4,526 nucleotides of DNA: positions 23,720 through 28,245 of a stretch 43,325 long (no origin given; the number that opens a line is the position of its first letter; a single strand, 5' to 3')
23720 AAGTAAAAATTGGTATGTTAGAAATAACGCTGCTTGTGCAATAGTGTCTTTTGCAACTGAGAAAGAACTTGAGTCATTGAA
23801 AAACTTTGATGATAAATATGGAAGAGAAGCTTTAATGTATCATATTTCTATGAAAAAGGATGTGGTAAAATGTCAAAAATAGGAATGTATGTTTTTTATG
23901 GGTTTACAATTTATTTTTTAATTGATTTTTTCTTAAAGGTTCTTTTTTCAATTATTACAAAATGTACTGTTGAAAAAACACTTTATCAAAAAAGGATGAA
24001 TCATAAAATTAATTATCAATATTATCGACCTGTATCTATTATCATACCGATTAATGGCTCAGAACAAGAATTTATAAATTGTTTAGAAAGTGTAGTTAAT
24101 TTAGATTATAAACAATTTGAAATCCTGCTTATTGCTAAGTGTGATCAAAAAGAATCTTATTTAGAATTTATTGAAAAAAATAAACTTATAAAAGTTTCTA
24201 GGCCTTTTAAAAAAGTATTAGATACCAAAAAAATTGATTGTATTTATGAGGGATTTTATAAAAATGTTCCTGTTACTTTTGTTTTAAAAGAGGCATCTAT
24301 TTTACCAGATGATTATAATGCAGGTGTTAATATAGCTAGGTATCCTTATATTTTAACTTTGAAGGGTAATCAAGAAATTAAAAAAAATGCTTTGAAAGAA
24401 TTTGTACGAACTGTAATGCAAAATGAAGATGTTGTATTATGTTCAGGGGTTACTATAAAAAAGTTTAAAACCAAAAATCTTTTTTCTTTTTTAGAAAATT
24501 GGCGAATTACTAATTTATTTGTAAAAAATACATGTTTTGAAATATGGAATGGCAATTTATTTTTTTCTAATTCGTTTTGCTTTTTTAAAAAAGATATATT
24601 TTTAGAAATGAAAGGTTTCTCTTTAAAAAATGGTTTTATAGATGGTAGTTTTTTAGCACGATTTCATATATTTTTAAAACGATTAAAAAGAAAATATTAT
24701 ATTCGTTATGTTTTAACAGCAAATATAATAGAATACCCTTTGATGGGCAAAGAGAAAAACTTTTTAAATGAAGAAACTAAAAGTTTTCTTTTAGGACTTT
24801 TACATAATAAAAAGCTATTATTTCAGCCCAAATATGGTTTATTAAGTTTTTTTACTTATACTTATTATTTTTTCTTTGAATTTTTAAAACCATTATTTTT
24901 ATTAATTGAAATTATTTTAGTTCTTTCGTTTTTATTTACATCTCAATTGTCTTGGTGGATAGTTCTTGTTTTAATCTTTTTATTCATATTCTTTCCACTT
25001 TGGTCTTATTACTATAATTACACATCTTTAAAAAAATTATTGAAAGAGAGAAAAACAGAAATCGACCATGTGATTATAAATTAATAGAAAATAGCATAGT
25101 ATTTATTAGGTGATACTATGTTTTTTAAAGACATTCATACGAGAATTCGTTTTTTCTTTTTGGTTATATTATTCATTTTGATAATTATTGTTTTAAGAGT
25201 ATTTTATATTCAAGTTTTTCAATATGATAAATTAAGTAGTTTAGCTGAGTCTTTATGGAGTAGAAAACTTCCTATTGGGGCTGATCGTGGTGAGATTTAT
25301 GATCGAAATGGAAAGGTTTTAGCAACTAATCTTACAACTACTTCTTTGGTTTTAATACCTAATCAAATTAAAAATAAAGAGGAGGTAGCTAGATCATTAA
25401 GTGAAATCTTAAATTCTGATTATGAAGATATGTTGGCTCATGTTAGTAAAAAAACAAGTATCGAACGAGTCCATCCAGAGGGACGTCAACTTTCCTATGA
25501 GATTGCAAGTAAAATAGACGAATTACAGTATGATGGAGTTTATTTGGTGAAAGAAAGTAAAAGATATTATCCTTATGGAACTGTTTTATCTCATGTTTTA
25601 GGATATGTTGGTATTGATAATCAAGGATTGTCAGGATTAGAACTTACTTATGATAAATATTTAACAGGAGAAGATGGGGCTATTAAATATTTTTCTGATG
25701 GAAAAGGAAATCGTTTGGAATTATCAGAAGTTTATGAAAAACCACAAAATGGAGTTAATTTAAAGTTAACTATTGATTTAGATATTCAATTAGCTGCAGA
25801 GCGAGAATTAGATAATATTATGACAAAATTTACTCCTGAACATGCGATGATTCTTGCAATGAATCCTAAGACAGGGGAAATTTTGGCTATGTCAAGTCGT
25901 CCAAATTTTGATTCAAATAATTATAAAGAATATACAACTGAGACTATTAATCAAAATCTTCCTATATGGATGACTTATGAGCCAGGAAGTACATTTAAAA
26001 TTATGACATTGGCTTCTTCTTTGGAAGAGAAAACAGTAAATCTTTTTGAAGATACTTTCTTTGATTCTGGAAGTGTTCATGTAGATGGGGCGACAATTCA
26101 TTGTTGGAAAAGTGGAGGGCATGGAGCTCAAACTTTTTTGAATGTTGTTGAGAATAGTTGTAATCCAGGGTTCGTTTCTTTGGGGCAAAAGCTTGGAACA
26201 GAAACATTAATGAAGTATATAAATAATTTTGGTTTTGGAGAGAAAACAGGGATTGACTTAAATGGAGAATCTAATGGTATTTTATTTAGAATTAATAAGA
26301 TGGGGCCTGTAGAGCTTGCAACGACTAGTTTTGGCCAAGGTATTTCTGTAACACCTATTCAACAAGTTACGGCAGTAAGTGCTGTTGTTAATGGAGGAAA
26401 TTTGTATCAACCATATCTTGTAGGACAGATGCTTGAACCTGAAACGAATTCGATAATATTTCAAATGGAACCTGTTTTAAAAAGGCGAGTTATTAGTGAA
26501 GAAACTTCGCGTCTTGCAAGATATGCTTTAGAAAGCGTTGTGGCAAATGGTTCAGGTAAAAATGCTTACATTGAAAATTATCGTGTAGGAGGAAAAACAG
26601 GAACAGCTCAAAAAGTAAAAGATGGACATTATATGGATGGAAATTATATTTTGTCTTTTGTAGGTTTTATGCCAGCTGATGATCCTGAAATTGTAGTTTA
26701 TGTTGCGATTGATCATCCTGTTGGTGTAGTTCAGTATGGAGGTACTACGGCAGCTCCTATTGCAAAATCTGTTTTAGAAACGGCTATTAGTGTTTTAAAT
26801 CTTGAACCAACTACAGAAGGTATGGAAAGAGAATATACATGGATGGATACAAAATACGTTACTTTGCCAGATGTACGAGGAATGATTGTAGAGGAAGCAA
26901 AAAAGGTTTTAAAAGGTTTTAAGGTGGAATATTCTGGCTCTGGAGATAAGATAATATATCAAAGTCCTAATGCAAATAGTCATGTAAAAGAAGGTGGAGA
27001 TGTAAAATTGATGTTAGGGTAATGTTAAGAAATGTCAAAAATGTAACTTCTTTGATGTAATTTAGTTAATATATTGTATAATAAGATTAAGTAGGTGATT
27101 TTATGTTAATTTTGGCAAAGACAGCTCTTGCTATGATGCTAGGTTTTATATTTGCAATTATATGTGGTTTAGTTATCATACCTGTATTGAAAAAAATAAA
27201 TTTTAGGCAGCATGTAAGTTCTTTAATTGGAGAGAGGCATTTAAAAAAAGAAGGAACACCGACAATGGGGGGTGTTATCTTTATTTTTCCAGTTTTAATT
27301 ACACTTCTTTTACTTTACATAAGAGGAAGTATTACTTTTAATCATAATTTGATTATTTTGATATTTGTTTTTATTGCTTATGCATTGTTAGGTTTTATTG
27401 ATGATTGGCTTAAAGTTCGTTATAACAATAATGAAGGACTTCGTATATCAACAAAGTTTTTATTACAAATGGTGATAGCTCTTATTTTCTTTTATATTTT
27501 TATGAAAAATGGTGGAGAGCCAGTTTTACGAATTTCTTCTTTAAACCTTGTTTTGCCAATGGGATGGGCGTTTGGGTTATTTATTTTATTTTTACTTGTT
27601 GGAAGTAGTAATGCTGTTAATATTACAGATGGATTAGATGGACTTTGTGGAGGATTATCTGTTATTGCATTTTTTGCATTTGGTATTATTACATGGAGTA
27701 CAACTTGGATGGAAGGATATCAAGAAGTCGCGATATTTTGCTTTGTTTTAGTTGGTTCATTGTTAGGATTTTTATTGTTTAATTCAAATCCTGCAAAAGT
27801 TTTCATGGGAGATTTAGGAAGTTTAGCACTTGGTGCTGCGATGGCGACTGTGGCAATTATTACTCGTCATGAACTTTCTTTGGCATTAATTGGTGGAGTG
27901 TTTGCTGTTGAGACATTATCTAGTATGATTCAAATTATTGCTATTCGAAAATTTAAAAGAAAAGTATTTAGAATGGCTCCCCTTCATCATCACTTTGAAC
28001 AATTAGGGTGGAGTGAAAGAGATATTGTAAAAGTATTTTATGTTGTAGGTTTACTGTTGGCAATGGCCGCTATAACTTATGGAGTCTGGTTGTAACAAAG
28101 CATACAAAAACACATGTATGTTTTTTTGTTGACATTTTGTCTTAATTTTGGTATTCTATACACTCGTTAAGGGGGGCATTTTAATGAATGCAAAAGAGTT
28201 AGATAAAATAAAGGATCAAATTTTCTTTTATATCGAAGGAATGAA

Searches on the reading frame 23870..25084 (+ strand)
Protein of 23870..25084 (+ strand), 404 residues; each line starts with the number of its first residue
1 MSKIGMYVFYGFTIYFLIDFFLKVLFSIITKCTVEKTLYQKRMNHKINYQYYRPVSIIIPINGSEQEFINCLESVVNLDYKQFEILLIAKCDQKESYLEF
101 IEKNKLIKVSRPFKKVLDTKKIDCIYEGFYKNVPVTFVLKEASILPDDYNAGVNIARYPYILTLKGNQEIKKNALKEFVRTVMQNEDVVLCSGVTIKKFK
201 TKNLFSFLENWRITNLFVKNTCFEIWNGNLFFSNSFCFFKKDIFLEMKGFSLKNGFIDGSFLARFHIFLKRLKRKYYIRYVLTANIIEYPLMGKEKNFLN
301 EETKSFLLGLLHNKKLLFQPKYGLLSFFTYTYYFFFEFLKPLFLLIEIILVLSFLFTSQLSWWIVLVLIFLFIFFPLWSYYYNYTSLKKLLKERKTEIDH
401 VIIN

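Call 8: search_protein_families(library=pfam, proteins=[window:23870-25084:+])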
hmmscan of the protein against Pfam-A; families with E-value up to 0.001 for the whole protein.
window:23870-25084:+ (404 aa): 1 family
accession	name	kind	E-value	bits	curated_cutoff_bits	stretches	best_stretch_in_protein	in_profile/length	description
PF00535.33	Glycos_transf_2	-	5.9e-07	30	23.3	0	56-101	1-45/168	Glycosyl transferase family 2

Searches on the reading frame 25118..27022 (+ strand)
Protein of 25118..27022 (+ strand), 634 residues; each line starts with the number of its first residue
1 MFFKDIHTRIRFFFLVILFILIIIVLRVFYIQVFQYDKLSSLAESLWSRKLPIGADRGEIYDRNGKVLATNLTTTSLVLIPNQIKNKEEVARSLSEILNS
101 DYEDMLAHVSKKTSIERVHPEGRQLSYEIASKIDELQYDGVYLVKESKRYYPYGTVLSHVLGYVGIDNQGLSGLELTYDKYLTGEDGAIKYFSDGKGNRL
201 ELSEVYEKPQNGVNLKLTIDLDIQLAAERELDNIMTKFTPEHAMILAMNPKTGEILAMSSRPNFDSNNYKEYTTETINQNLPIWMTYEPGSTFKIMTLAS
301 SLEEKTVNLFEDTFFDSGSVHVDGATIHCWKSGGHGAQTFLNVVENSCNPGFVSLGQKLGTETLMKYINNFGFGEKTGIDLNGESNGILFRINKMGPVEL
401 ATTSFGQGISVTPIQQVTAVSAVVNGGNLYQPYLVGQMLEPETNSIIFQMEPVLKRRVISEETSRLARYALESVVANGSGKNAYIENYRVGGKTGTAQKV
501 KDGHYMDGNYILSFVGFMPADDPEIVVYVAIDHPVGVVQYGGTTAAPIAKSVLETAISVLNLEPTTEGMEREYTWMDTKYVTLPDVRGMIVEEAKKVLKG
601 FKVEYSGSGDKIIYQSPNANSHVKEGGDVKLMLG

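Call 8: search_protein_families(library=pfam, proteins=[window:25118-27022:+])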
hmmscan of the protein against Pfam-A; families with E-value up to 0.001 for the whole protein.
window:25118-27022:+ (634 aa): 4 families
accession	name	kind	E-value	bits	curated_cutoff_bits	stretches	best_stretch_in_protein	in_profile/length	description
PF00905.27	Transpeptidase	-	3e-81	273.3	22.1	1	244-554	2-299/299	Penicillin binding protein transpeptidase domain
PF03717.20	PBP_dimer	-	4.5e-29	102.6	24.4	1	53-201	2-177/180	Penicillin-binding Protein dimerisation domain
PF03793.24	PASTA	-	8.5e-11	42.1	23.2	1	581-633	1-62/64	PASTA domain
PF21922.1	PBP_dimer_2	-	0.00025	21.7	27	0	148-187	24-62/83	Penicillin binding protein A dimerisation domain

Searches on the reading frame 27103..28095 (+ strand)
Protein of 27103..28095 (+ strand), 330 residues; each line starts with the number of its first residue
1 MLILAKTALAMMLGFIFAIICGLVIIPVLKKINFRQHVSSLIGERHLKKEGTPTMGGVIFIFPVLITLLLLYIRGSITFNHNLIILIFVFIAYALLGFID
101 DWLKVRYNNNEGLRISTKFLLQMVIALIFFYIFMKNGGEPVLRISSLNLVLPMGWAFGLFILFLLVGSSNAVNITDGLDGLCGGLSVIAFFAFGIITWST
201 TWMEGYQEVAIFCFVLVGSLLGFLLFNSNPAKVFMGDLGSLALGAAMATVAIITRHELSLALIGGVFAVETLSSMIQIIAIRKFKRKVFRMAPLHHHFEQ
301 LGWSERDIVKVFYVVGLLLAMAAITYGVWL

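Call 8: search_protein_families(library=pfam, proteins=[window:27103-28095:+])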
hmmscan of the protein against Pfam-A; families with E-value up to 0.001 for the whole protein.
window:27103-28095:+ (330 aa): 2 families
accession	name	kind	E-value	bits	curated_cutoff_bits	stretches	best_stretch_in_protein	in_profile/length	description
PF00953.26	Glycos_transf_4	-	4.1e-36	124.8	27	1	84-254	2-159/160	Glycosyl transferase family 4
PF10555.14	MraY_sig1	-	7.6e-06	25.6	20.1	1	49-61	1-13/13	Phospho-N-acetylmuramoyl-pentapeptide-transferase signature 1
